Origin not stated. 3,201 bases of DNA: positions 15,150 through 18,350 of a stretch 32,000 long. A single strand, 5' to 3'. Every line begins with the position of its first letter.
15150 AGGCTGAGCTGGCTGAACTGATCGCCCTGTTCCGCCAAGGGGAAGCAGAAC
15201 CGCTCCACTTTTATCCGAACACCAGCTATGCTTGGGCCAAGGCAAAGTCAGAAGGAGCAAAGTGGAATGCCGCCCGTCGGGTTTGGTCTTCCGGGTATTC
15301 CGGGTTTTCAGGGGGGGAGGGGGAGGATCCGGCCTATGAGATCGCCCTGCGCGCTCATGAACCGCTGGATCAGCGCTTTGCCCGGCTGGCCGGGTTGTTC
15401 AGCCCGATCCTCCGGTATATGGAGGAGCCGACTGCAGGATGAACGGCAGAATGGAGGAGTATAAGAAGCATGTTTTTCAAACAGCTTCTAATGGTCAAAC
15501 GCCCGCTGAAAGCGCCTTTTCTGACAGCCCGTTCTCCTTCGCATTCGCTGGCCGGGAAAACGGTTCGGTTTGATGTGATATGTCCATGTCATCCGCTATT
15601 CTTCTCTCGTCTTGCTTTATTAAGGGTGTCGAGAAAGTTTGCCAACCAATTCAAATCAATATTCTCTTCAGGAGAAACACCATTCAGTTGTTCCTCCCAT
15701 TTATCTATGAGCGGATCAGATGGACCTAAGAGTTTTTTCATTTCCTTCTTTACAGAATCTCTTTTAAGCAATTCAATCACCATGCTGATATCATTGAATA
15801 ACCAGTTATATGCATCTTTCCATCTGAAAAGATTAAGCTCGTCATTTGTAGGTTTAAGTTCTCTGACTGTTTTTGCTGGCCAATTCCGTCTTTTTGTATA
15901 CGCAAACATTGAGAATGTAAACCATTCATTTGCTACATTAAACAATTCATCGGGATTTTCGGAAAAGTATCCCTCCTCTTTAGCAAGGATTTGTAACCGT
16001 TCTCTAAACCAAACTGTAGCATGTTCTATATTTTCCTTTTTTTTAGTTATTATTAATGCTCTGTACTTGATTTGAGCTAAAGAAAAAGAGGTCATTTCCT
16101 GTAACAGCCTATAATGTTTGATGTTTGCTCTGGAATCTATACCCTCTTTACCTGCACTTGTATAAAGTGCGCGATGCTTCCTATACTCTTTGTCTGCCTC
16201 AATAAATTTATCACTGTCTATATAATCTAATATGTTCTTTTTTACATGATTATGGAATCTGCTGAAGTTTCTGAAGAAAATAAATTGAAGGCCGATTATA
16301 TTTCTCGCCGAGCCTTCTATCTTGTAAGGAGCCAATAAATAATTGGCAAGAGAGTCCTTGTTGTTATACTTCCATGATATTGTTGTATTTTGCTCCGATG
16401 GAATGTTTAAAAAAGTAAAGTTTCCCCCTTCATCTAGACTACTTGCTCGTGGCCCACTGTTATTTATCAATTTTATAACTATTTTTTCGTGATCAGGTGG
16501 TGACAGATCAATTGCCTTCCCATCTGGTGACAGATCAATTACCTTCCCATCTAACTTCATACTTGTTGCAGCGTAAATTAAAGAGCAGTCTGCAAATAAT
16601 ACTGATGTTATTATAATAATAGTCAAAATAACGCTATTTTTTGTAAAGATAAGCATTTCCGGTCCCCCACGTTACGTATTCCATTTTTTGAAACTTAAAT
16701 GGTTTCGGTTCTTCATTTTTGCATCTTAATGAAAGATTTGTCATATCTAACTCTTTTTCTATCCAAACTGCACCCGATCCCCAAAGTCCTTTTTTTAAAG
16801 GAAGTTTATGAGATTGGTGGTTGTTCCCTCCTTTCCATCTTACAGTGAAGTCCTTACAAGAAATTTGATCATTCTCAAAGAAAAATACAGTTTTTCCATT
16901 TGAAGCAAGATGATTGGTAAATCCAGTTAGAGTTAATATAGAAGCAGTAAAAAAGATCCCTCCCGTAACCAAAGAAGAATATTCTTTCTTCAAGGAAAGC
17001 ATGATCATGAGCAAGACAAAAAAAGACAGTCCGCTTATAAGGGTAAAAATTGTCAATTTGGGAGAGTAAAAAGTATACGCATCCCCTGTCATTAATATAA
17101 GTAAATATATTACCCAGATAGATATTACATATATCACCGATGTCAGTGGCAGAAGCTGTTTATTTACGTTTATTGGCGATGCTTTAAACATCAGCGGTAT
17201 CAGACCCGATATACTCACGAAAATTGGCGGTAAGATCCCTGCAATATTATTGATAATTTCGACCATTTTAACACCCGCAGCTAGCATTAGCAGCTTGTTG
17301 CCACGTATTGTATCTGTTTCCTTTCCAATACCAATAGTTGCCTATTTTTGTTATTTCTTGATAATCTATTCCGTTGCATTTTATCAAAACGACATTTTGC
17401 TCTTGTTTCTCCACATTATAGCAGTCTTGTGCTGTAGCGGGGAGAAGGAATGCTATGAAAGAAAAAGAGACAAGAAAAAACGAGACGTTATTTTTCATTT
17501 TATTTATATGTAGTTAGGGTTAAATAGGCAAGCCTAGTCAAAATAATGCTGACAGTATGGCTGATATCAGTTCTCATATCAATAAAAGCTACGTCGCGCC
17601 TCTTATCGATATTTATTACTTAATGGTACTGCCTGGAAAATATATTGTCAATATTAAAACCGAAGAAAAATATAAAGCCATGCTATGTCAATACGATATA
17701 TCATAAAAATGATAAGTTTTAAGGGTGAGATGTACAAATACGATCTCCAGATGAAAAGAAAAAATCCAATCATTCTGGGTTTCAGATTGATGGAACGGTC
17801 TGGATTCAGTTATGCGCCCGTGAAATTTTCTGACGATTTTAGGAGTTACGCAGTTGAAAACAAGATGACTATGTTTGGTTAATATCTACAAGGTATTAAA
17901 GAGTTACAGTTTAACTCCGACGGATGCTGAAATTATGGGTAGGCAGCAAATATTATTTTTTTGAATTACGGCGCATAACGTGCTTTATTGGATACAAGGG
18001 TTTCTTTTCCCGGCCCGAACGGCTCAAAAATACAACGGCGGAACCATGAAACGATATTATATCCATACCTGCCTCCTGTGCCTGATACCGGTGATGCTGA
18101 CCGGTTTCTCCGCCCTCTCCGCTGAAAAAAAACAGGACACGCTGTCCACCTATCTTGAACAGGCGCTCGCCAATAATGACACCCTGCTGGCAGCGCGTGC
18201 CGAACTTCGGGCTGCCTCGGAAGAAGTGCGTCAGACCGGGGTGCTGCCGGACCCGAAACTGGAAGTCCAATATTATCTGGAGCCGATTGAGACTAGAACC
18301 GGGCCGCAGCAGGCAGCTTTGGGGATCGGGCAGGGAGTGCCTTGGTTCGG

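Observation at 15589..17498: Orphan AT-rich three-gene overlapping cassette encoding only envelope proteins of unknown function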

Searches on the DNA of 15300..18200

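Call 82: search_rna_families(source=window, start=15300, end=18200, threshold=evalue, max_evalue=1)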
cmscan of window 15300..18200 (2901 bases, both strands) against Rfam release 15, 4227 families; matches with E-value up to 1: 1.
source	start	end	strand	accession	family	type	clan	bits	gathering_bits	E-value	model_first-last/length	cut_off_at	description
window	16078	16153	-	RF00172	CAESAR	Cis-reg;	-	23.9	45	0.23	1-80/80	no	ctgf/hcs24 CAESAR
